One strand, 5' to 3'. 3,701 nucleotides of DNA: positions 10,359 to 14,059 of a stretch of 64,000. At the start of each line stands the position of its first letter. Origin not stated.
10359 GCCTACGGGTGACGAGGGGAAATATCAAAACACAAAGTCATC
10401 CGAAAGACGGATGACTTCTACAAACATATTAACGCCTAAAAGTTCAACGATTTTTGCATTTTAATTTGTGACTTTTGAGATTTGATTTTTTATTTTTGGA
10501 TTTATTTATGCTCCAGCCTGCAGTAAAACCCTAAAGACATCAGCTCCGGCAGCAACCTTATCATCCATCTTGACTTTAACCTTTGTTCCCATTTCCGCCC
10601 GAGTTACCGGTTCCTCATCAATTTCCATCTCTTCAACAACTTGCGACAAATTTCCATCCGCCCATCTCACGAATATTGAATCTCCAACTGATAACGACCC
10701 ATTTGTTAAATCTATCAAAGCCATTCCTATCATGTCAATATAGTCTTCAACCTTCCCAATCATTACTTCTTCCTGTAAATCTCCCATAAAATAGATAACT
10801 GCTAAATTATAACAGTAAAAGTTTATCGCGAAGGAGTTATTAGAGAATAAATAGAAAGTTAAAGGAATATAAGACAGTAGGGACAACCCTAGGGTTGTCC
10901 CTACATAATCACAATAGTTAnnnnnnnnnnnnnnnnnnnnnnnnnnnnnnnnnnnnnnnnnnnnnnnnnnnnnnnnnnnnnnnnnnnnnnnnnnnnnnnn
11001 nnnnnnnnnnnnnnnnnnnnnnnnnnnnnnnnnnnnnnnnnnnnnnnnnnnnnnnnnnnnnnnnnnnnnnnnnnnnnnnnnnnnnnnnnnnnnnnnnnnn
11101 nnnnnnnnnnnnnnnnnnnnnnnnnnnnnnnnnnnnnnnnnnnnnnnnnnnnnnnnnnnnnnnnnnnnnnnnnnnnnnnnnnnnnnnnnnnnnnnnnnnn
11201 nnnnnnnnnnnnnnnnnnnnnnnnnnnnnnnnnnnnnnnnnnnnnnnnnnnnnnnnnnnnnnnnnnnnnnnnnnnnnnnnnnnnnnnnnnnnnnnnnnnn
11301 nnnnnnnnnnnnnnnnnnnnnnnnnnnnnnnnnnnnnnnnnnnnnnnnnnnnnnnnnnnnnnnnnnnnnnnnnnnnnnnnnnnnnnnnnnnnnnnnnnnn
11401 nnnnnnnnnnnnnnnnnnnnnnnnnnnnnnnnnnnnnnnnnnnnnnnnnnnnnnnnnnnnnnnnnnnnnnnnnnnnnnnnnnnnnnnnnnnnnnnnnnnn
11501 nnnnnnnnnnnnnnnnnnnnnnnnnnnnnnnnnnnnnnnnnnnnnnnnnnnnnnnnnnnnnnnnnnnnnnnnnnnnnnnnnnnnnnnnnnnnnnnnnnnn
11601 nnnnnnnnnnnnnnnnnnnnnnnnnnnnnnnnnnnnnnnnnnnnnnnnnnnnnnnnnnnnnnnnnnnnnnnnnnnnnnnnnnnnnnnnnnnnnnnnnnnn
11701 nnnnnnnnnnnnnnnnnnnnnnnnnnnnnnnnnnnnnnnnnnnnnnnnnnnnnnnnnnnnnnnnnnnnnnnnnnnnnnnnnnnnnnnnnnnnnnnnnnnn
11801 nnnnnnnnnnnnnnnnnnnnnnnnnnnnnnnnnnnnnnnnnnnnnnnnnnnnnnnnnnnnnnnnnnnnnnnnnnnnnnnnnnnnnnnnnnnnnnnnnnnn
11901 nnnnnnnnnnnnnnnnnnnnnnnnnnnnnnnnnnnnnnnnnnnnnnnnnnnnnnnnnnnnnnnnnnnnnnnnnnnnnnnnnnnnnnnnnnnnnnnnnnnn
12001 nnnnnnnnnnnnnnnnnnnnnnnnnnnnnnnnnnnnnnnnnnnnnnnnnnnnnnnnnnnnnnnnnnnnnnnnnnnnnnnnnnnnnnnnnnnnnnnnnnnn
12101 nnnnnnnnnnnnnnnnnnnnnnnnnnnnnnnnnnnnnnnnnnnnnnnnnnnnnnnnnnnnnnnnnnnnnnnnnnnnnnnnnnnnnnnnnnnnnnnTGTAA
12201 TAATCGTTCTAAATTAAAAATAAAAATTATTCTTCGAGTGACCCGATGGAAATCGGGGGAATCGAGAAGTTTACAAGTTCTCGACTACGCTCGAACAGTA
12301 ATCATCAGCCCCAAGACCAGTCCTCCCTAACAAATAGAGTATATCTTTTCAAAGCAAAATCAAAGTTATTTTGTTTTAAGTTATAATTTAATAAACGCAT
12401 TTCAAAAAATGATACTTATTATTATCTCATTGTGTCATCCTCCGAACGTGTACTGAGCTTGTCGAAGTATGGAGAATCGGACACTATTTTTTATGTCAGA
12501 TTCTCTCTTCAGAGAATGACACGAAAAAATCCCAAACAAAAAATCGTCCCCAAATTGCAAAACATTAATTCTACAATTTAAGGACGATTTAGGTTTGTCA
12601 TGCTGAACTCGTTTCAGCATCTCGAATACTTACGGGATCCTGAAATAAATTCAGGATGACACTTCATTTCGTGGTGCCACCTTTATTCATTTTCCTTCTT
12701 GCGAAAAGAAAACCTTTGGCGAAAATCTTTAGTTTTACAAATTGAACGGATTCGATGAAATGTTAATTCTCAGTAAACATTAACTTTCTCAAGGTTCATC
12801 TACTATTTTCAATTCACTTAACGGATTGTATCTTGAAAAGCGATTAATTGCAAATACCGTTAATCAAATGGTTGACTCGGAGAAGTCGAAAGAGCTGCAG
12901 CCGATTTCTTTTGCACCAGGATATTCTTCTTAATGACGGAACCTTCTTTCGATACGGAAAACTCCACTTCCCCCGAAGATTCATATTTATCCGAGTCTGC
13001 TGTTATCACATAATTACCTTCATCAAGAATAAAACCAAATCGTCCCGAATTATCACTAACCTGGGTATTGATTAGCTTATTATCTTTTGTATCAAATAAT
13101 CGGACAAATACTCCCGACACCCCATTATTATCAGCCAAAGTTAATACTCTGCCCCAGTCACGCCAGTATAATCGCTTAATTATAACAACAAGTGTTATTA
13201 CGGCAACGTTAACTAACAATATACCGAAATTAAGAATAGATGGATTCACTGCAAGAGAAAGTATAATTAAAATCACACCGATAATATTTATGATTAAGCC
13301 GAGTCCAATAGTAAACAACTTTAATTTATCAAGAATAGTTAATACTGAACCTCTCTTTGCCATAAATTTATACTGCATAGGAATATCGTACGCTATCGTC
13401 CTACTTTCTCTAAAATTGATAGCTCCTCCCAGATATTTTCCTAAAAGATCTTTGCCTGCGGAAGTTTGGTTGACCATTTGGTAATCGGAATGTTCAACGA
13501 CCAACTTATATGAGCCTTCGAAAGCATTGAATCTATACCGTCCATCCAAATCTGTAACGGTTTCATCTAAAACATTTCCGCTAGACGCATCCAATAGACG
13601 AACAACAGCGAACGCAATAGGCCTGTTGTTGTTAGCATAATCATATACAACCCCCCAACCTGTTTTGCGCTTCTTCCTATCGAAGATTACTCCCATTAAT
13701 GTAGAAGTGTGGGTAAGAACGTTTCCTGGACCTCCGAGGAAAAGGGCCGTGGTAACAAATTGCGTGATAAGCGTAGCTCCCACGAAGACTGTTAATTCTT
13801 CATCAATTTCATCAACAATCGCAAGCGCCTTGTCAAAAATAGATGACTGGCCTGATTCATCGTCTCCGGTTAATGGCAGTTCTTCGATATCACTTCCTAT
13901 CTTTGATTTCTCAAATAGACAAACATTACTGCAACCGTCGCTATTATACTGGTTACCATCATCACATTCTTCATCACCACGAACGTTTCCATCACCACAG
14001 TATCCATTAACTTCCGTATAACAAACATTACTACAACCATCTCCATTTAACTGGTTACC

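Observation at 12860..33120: A ~20-kb block of three co-directional giant surface proteins whose two largest members share a C-terminal module: LPxTG(D/E)E, TM, and a double CarbopepD_reg domain.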

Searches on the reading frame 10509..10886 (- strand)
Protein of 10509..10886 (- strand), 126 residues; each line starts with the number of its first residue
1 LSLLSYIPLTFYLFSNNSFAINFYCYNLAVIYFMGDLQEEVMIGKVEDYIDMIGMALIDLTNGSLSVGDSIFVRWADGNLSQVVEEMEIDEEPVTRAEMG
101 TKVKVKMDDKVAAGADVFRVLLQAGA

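Call 16: search_protein_families(library=pfam, proteins=[window:10509-10886:-], max_evalue=0.001)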
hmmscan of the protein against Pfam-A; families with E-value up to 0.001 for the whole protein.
window:10509-10886:- (126 aa): 1 family
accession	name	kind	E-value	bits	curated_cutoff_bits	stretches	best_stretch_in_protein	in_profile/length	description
PF16325.11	Peptidase_U32_C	-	0.00087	19.8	28.2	1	42-114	5-79/83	Peptidase family U32 C-terminal domain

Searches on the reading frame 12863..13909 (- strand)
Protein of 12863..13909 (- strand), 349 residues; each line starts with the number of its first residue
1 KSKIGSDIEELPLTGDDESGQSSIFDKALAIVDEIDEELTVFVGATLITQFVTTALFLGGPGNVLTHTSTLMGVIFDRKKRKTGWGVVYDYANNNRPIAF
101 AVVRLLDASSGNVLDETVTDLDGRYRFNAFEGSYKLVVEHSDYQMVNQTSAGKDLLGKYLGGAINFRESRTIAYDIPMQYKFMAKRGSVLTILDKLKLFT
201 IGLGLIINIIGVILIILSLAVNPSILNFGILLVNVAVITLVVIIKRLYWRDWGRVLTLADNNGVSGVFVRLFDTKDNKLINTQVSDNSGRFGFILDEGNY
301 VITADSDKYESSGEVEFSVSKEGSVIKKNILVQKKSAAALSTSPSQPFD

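Call 10: search_protein_families(library=pfam, proteins=[window:12863-13909:-], max_evalue=0.1)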
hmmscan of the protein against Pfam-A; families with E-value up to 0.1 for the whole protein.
window:12863-13909:- (349 aa): 11 families
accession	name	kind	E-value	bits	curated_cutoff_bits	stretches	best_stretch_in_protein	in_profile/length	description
PF13620.12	CarboxypepD_reg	-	8.8e-18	64.9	32.3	2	86-149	4-65/82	Carboxypeptidase regulatory-like domain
PF17210.9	SdrD_B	-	1e-12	48.7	29.7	2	260-307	20-67/112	SdrD B-like domain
PF07210.18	DUF1416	-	1.4e-10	41.4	23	2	93-142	28-76/97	Protein of unknown function (DUF1416)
PF13715.12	CarbopepD_reg_2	-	1.4e-08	35.1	32.2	1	86-149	3-61/88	CarboxypepD_reg-like domain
PF11974.14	bMG3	-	2.5e-08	34.3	34.9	2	72-130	4-59/103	Bacterial alpha-2-macroglobulin MG3 domain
PF23194.1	NOMO_5th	-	0.00034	21.4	27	1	266-317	18-70/89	NOMO fifth transthyretin-like domain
PF23193.1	NOMO_3rd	-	0.0011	19.4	27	0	276-318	55-98/120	NOMO third transthyretin-like domain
PF01060.29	TTR-52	-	0.015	16.3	24.9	0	94-130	7-46/79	Transthyretin-like family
PF22904.2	NOMO1-like_2nd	-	0.026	15.1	27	0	253-305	8-61/90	BOS complex subunit NOMO1-like, second beta sandwich domain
PF12866.13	DUF3823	-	0.041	14.6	27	0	118-148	39-69/90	Protein of unknown function (DUF3823) N-terminal domain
PF08400.16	phage_tail_N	-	0.057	13.9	26.6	0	281-313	39-71/134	Prophage tail fibre N-terminal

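Call 12: search_protein_families(library=ncbifam, proteins=[window:12863-13909:-], max_evalue=0.1)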
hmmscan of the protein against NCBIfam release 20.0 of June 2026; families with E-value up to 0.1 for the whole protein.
window:12863-13909:- (349 aa): 4 families
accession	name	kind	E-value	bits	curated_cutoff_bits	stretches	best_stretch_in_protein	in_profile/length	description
NF053607.1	CHU_0125_OmpA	equivalog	8.2e-07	27.9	620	1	267-340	443-513/639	CHU_0125 family OmpA-like outer membrane integrity protein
NF012181.0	MSCRAMM_SdrD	exception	2.1e-05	22.2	2500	1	105-154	822-872/1379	MSCRAMM family adhesin SdrD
NF000535.3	MSCRAMM_SdrC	exception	0.0074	14.3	1700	0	106-141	638-674/963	MSCRAMM family adhesin SdrC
NF058648.1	ECF_sub_HI1622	equivalog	0.0083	16.1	100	1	93-140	34-82/180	NikL family nickel/cobalt ECF transporter subunit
